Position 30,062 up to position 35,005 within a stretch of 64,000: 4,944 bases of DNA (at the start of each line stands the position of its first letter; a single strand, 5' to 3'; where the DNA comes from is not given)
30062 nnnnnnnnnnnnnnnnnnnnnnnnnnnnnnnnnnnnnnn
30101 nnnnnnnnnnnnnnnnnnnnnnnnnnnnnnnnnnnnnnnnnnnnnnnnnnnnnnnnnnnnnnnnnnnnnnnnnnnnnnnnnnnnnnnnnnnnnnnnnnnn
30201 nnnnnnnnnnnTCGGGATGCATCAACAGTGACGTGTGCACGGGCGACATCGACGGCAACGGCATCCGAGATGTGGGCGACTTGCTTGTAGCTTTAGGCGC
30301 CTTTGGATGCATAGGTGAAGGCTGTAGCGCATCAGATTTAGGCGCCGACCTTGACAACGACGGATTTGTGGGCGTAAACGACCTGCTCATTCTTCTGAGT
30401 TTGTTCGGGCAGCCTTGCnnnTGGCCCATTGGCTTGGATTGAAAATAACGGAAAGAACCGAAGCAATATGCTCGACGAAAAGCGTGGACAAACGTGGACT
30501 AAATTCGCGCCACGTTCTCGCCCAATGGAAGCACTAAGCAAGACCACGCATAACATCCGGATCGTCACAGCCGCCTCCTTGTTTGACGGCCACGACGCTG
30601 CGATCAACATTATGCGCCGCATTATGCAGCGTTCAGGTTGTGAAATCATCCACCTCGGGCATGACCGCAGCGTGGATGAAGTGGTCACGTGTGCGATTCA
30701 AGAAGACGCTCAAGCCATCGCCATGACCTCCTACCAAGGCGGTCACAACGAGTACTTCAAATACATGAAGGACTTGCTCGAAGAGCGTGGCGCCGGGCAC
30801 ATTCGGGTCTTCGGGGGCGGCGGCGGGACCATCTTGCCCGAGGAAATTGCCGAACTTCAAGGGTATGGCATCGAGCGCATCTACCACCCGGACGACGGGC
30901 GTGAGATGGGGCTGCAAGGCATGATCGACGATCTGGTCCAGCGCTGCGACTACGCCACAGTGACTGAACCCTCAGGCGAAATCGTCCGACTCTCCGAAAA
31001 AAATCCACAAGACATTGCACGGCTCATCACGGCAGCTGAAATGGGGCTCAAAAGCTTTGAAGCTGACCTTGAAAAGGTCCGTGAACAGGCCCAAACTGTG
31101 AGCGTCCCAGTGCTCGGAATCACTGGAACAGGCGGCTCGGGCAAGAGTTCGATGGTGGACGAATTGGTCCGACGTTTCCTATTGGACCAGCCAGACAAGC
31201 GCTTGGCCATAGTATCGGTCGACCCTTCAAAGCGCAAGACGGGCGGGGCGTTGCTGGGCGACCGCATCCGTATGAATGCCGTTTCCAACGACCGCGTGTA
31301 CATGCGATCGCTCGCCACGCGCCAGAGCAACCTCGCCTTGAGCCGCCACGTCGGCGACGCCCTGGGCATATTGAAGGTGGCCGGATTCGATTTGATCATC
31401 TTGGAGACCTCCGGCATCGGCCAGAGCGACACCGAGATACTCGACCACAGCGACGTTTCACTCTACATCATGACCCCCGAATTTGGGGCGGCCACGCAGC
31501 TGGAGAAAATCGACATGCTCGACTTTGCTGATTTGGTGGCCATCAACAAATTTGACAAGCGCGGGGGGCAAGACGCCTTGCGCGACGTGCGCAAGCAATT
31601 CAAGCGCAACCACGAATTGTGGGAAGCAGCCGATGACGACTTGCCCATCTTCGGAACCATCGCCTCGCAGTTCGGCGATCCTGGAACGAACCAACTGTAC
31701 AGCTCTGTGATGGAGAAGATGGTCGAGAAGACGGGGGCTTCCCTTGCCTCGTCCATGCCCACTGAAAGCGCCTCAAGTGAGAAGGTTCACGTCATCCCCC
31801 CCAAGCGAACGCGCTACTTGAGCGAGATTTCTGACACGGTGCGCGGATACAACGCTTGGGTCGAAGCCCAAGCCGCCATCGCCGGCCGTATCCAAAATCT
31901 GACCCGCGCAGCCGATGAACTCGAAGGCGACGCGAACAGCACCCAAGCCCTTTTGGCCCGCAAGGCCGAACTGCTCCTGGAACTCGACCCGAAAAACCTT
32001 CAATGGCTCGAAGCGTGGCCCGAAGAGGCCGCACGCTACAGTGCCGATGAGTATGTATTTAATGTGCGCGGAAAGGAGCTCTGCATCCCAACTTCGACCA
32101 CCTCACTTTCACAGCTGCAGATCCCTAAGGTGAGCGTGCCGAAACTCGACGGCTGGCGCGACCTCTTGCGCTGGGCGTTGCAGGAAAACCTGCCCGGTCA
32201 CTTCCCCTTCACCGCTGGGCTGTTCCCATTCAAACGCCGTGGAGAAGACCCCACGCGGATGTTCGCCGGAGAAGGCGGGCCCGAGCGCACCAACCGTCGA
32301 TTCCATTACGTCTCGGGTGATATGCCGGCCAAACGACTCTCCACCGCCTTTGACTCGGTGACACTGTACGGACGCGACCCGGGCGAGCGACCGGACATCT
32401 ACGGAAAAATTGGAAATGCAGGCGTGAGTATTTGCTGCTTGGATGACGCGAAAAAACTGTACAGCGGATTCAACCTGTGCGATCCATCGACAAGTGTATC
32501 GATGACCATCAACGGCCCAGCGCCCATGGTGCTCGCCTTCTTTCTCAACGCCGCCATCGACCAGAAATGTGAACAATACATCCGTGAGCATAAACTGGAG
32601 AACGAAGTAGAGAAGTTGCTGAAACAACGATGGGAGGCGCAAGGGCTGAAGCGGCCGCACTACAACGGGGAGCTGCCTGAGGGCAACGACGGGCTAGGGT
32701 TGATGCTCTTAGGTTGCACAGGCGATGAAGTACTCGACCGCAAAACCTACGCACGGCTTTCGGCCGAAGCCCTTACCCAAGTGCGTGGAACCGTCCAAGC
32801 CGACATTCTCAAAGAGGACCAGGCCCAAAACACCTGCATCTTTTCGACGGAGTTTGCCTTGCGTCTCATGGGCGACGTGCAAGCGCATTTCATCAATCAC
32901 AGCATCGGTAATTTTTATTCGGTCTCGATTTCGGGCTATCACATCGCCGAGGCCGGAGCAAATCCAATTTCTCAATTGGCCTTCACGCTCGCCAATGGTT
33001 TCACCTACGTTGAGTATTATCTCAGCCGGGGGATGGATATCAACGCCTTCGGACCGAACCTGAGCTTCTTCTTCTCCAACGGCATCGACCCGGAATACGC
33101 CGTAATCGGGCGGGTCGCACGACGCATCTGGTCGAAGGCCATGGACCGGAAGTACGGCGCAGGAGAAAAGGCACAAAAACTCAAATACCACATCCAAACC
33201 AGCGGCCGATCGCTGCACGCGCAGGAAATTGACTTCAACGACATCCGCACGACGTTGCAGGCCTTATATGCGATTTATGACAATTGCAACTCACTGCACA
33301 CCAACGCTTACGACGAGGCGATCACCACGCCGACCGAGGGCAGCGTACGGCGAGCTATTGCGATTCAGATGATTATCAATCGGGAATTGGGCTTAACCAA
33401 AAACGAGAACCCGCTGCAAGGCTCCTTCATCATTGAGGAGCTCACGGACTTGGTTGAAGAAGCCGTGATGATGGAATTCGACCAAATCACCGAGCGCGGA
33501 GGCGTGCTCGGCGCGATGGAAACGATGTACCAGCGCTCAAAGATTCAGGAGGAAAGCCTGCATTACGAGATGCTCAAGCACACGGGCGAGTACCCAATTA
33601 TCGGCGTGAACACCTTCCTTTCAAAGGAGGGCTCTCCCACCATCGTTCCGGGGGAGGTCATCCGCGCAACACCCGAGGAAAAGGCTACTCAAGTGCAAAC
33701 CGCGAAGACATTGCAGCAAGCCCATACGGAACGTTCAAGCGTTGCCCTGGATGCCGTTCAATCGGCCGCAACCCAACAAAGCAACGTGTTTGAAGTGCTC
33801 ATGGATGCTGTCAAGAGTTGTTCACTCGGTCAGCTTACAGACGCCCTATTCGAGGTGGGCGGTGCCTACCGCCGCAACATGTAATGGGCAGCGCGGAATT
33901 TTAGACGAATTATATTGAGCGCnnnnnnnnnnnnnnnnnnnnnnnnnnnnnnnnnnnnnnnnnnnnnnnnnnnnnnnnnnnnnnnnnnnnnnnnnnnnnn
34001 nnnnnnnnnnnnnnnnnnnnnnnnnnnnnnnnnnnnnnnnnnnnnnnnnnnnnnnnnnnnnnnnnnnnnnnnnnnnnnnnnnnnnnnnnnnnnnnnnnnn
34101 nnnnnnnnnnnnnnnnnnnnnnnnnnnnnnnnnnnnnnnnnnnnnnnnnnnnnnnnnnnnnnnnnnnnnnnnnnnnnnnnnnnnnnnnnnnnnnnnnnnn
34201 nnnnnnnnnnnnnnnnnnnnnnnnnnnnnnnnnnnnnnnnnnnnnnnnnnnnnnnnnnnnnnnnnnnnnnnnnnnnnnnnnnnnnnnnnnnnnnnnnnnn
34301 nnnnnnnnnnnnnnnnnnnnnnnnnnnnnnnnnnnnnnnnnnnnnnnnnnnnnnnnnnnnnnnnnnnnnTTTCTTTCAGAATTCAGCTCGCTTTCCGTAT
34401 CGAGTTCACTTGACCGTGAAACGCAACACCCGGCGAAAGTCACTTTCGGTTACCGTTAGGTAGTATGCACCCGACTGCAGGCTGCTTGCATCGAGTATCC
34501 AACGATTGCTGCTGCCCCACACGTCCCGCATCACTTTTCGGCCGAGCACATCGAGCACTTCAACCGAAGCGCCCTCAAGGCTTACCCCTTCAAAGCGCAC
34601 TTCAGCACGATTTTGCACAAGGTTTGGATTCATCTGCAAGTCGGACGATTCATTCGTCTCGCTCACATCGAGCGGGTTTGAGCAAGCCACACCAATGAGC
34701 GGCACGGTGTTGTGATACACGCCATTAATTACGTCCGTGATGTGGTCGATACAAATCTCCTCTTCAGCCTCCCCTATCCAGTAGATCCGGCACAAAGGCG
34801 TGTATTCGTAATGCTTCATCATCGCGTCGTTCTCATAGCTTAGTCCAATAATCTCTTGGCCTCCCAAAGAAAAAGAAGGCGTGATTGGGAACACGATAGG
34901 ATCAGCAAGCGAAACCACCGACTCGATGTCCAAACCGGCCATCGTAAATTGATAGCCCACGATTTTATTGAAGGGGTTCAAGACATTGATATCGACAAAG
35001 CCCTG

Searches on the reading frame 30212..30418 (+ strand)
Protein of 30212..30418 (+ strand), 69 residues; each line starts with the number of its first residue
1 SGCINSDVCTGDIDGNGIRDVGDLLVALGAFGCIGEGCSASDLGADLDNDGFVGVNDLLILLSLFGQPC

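Call 14: search_protein_families(library=ncbifam, proteins=[window:30212-30418:+], max_evalue=10)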
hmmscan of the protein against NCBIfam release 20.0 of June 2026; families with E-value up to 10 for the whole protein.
seq(69 aa): 1 family
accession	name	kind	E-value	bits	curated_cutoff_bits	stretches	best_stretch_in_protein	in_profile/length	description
NF041540.1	dockerin_GC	domain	0.00035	20.9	29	1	9-69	1-67/67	GC-type dockerin domain-anchored protein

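Call 15: search_protein_families(library=pfam, proteins=[window:30212-30418:+], max_evalue=10)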
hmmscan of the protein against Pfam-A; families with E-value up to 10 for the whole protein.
seq(69 aa): 5 families
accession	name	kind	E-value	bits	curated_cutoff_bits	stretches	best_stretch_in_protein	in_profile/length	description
PF01839.29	FG-GAP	-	0.048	14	22.1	1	6-21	3-18/37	FG-GAP repeat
PF13405.12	EF-hand_6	-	0.14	12.4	25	1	46-66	10-30/30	EF-hand domain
PF00036.39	EF-hand_1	-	0.16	12.1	25.4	1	45-63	9-27/29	EF hand domain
PF02412.23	TSP_3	-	0.42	10.8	25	1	7-23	10-26/36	Thrombospondin type 3 repeat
PF00404.24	Dockerin_1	-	0.92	10.2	22.9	1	11-61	2-52/57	Dockerin type I domain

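Call 55: search_protein_families(library=ncbifam, alignment_id=A6, max_evalue=10)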
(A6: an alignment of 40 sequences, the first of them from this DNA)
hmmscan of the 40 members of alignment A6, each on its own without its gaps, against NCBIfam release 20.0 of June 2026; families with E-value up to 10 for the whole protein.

A. member 1, seq(65 aa): 1 family
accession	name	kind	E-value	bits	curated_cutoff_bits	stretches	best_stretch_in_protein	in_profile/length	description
NF041540.1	dockerin_GC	domain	0.00023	21.5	29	1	5-65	1-67/67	GC-type dockerin domain-anchored protein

B. families by the number of members that match (of 40 scanned): 6 families
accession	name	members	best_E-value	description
NF041540.1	dockerin_GC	40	1.2e-11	GC-type dockerin domain-anchored protein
NF041520.1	flexitail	10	0.0027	flexitail domain-containing putative surface protein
NF045500.1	Omp28_seleno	4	0.0075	Omp28-related selenoprotein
NF050037.1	streptosactin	1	0.0095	streptosactin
NF052274.1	immunity_Gip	1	0.11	Gip family bacteriocin immunity protein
NF053582.1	motif_MiiA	1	2.2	MiiA motif-containing surface protein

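Call 57: predict_structure(alignment_id=A6)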
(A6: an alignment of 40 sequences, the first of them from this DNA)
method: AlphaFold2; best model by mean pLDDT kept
length: 65 residues; sequences in the alignment: 40
mean_pLDDT: 85.2   pTM: 0.72
mean pLDDT of the five models: 85.2, 84.9, 84.0, 81.5, 77.8
residues with pLDDT >= 90: 33; 70-90: 21; 50-70: 9; < 50: 2
segments of 3 or more residues with pLDDT < 50: none
pLDDT, mean of each block of 10 residues (from residue 1): 74 92 92 67 91 95 87
secondary structure, 60 per line:
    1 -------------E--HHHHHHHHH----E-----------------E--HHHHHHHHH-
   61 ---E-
elements in order: H17-25 H51-59

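Call 60: fold_search(model_id=the predicted structure, library=pdb)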
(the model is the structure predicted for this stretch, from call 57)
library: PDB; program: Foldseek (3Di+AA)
matches with E <= 10: 28; with E <= 0.001: 0
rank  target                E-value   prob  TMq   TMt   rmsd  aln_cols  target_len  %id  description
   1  2y3n_B                3.1e-03  1.00  0.76  0.82   1.3        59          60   32  Type II cohesin-dockerin domain from Bacteroides cellolosolvens (released 2012-01-11)
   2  4u3s_B                3.0e-02  1.00  0.64  0.28   3.3        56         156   27  Crystal structure of Coh3ScaB-XDoc_M1ScaA complex: A N-terminal interface mutant of type II Cohesin-X-Dockerin complex (released 2015-07-29)
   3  4wi0_B                1.1e-01  0.99  0.65  0.29   2.4        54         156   26  Crystal structure of Coh3ScaB-XDoc_M2ScaA complex: A C-terminal interface mutant of type II Cohesin-X-Dockerin complex (released 2015-10-07)
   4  5k39_B                1.4e-01  0.98  0.58  0.26   2.5        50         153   24  THE TYPE II COHESIN DOCKERIN COMPLEX FROM CLOSTRIDIUM THERMOCELLUM (released 2017-03-29)
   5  2y3n_D                2.2e-01  0.99  0.64  0.84   2.2        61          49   23  Type II cohesin-dockerin domain from Bacteroides cellolosolvens (released 2012-01-11)
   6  6kgf_D                2.2e-01  0.95  0.61  0.64   4.7        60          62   22  Crystal structure of CaDoc0917(R16D)-CaCohA2 complex at pH 8.2 (released 2020-07-08)
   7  3kcp_A                2.4e-01  0.98  0.72  0.17   2.3        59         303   20  Crystal structure of interacting Clostridium thermocellum multimodular components (released 2010-02-09)
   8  8x39_A                2.4e-01  0.92  0.60  0.30   4.3        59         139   24  Crystal structure of cellulosomal double-dockerin module of Clo1313_0689 from Clostridium thermocellum (released 2024-04-03)
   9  5lxv_B                2.5e-01  0.80  0.57  0.57   4.5        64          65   30  Crystal structure of Ruminococcus flavefaciens scaffoldin C cohesin in complex with a dockerin from an uncharacterized (released 2016-10-19)
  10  4fl4_C                4.6e-01  0.96  0.73  0.17   2.2        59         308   20  Scaffoldin conformation and dynamics revealed by a ternary complex from the Clostridium thermocellum cellulosome (released 2012-06-27)
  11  5g5d_B                6.4e-01  0.91  0.71  0.32   2.3        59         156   20  Crystal Structure of the CohScaC2-XDocCipA type II complex from Clostridium thermocellum (released 2017-04-05)
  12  2b59_B                6.9e-01  0.85  0.65  0.29   2.3        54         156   18  The type II cohesin dockerin complex (released 2005-10-11)
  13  5m0y_B                9.6e-01  0.84  0.66  0.29   1.8        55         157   22  Crystal Structure of the CohScaA-XDocCipB type II complex from Clostridium thermocellum at 1.5Angstrom resolution (released 2017-09-06)
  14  6kgf_B                1.0e+00  0.60  0.59  0.62   4.7        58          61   22  Crystal structure of CaDoc0917(R16D)-CaCohA2 complex at pH 8.2 (released 2020-07-08)
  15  8x39_B                1.1e+00  0.57  0.58  0.29   4.3        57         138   24  Crystal structure of cellulosomal double-dockerin module of Clo1313_0689 from Clostridium thermocellum (released 2024-04-03)
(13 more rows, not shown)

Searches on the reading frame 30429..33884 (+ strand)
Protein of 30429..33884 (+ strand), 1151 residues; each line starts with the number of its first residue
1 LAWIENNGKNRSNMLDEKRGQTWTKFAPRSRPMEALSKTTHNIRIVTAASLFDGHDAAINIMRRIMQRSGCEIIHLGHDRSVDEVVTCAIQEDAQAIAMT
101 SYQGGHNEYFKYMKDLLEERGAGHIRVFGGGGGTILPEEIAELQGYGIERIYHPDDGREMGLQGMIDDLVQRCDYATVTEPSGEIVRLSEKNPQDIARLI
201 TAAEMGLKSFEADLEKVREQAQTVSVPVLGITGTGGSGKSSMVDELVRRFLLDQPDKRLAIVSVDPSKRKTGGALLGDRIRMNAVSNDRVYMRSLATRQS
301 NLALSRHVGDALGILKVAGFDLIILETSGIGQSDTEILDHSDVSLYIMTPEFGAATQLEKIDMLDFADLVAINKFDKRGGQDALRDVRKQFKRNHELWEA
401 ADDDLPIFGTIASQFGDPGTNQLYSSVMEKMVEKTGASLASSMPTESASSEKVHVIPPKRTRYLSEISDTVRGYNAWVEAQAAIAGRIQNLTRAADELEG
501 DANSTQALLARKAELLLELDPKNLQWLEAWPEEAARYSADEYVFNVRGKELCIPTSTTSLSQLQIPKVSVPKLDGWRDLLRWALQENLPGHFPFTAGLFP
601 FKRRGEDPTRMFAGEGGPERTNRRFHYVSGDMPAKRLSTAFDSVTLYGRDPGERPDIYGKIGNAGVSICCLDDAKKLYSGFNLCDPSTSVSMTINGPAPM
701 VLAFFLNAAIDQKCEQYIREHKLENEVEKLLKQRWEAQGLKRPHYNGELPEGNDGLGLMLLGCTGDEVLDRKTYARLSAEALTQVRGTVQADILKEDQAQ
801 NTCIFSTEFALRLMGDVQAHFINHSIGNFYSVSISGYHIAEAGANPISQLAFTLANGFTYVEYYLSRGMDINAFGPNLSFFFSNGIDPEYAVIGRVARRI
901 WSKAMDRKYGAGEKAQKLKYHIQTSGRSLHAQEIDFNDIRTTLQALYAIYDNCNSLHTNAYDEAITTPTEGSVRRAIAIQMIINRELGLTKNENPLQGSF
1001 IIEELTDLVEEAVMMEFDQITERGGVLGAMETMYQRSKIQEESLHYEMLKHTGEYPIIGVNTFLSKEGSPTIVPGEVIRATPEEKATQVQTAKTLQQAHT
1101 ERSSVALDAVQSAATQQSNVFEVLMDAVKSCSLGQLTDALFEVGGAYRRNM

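Call 14: search_protein_families(library=ncbifam, proteins=[window:30429-33884:+], max_evalue=10)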
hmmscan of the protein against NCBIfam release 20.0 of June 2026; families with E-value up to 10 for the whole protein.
window:30429-33884:+ (1151 aa): 21 families
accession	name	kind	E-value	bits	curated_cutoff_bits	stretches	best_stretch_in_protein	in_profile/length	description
NF045497.1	IsobCoAmut_IcmF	equivalog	0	1752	1500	2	41-730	1-697/1076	fused isobutyryl-CoA mutase/GTPase IcmF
TIGR00641.1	acid_CoA_mut_N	subfamily_domain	1.5e-107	360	303.8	2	783-1150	157-525/528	methylmalonyl-CoA mutase N-terminal domain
NF006944.0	PRK09426.1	equivalog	6.5e-101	338.4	876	3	783-1149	187-553/721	methylmalonyl-CoA mutase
TIGR00750.1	lao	equivalog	3.9e-40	137.8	240.75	1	196-403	6-210/300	methylmalonyl Co-A mutase-associated GTPase MeaB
NF006958.0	PRK09435.1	equivalog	5.9e-33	114.3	329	1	189-429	18-258/333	methylmalonyl Co-A mutase-associated GTPase MeaB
TIGR00642.1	mmCoA_mut_beta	equivalog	2.8e-21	75.4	617.25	1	824-1126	209-501/620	methylmalonyl-CoA mutase small subunit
TIGR00640.1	acid_CoA_mut_C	subfamily_domain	5.6e-12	45.8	57.45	1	42-155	2-113/132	methylmalonyl-CoA mutase C-terminal domain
NF002612.0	PRK02261.1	equivalog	4.4e-11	42.5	110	1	52-175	13-140/148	methylaspartate mutase subunit S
TIGR01501.1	MthylAspMutase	equivalog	1.2e-08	34.8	135.8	1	53-169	12-132/134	methylaspartate mutase subunit S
NF040655.1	MtaC_Meth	equivalog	1.2e-05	24.5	420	1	44-132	121-208/253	methanol--corrinoid protein MtaC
TIGR02370.1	pyl_corrinoid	subfamily_domain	5e-05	22.8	215.3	1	34-132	76-175/197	methyltransferase cognate corrinoid protein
NF040669.1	MtaC2_Meth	equivalog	6.8e-05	22.3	450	1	43-138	127-221/267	methanol--corrinoid protein MtaC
NF006743.0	PRK09270.1-2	equivalog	0.0022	17.1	227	1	210-264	12-62/217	nucleoside/nucleotide kinase family protein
NF041607.1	dimeth_corrin_MtbC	equivalog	0.0075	15.8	350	1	41-131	81-172/203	dimethylamine corrinoid protein MtbC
NF040743.1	ornith_mutase_E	equivalog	0.01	13.8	800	1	41-145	594-704/730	D-ornithine 4,5-aminomutase subunit OraE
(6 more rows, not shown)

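Call 15: search_protein_families(library=pfam, proteins=[window:30429-33884:+], max_evalue=10)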
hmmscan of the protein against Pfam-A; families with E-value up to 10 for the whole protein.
window:30429-33884:+ (1151 aa): 8 families
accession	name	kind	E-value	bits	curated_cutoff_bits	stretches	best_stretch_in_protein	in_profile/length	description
PF01642.28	MM_CoA_mutase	-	8.8e-112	374.7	22.1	2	781-1144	151-511/512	Methylmalonyl-CoA mutase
PF03308.22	MeaB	-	1.9e-40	139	23.1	1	197-429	2-233/273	Methylmalonyl Co-A mutase-associated GTPase MeaB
PF02310.24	B12-binding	-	1.5e-13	51.1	32.1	1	44-147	2-104/121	B12 binding domain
PF02492.25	cobW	-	1.1e-06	28.9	20.7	1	227-393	1-171/180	CobW/HypB/UreG, nucleotide-binding domain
PF01656.29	CbiA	-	0.0053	17.2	25.4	1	232-451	5-117/125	CobQ/CobB/MinD/ParA nucleotide binding domain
PF13191.12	AAA_16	-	0.039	14.9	32.6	1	219-250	17-48/167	AAA ATPase domain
PF13555.12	AAA_29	-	0.078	13.2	27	1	224-246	17-42/61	P-loop containing region of AAA domain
PF14593.12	PH_3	-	0.16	12.4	25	1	428-480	45-97/104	PH domain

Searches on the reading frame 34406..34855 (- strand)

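Call 56: search_protein_families(library=pfam, proteins=[window:34406-34855:-], max_evalue=0.01)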
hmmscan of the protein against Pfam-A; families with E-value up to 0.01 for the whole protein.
window:34406-34855:- (149 aa): 1 family
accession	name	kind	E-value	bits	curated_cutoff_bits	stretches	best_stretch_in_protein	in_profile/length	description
PF18962.6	Por_Secre_tail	-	4.1e-05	24.2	27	1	77-139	3-66/75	Secretion system C-terminal sorting domain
